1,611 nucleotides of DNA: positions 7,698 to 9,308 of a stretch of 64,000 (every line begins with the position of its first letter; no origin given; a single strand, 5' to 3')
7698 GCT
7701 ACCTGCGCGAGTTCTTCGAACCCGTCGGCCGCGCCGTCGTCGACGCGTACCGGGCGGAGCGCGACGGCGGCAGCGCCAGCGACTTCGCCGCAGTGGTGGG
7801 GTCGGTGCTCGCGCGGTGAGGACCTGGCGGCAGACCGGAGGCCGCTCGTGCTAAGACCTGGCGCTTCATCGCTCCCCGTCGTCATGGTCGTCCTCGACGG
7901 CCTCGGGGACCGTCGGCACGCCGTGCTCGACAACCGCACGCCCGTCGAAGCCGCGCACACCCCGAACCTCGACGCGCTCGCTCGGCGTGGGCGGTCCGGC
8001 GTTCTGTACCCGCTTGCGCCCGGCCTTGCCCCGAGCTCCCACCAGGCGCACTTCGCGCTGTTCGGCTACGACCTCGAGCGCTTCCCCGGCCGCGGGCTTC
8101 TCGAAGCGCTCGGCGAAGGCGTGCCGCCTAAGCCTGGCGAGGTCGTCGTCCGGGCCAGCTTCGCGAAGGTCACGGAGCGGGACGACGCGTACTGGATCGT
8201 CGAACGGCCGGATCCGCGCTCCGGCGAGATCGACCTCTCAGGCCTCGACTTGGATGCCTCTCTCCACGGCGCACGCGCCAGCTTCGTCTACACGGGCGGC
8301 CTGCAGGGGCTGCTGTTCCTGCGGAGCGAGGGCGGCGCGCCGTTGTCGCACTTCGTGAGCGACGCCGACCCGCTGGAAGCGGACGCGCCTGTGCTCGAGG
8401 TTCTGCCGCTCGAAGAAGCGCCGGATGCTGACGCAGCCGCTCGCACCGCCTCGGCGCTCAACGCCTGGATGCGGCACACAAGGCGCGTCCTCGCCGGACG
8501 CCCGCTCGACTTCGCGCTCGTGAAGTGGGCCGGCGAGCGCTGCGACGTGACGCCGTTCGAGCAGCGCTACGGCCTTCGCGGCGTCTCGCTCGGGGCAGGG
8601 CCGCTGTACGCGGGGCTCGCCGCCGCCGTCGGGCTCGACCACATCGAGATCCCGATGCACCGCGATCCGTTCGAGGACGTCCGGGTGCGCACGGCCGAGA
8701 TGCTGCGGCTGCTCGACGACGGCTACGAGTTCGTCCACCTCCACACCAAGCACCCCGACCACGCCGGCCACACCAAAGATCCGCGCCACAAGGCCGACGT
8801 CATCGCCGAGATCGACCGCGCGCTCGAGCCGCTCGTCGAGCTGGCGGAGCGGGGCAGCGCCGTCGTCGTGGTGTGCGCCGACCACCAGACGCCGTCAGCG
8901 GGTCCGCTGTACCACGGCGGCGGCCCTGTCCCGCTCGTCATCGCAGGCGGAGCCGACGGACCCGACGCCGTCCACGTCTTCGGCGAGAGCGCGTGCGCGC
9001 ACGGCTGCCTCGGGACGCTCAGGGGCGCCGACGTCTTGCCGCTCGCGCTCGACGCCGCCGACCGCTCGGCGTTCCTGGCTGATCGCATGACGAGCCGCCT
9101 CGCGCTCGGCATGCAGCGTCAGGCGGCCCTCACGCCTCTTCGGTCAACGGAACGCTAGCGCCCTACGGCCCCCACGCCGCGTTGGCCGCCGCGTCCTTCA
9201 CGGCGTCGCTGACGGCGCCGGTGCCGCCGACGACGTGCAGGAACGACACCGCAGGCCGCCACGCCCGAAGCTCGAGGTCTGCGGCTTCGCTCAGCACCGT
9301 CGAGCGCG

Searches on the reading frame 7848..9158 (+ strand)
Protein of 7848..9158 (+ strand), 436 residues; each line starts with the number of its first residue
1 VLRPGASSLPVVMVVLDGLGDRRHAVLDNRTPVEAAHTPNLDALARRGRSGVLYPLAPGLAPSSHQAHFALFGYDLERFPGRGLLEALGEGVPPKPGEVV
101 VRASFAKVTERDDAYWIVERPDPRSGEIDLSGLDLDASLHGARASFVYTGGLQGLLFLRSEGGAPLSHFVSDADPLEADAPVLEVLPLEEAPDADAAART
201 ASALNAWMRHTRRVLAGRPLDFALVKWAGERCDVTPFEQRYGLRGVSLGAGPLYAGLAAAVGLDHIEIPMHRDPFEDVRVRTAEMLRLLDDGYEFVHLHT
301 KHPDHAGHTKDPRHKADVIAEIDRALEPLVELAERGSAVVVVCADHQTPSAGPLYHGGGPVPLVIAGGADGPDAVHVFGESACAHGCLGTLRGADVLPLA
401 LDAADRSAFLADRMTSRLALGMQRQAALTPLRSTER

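Call 21: search_protein_families(library=pfam, proteins=[window:7848-9158:+], max_evalue=0.01)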
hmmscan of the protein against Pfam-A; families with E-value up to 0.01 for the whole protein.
window:7848-9158:+ (436 aa): 4 families
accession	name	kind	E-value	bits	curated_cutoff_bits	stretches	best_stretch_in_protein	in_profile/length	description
PF01676.23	Metalloenzyme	-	5.3e-32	111.7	24.3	1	10-401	2-250/252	Metalloenzyme superfamily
PF10143.14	PhosphMutase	-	1.2e-25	90.8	21.5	1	45-219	1-168/170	2,3-bisphosphoglycerate-independent phosphoglycerate mutase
PF01663.27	Phosphodiest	-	5.6e-07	29.9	23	1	285-346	148-219/342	Type I phosphodiesterase / nucleotide pyrophosphatase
PF00245.25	Alk_phosphatase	-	0.0015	18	24.4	1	303-348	267-313/423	Alkaline phosphatase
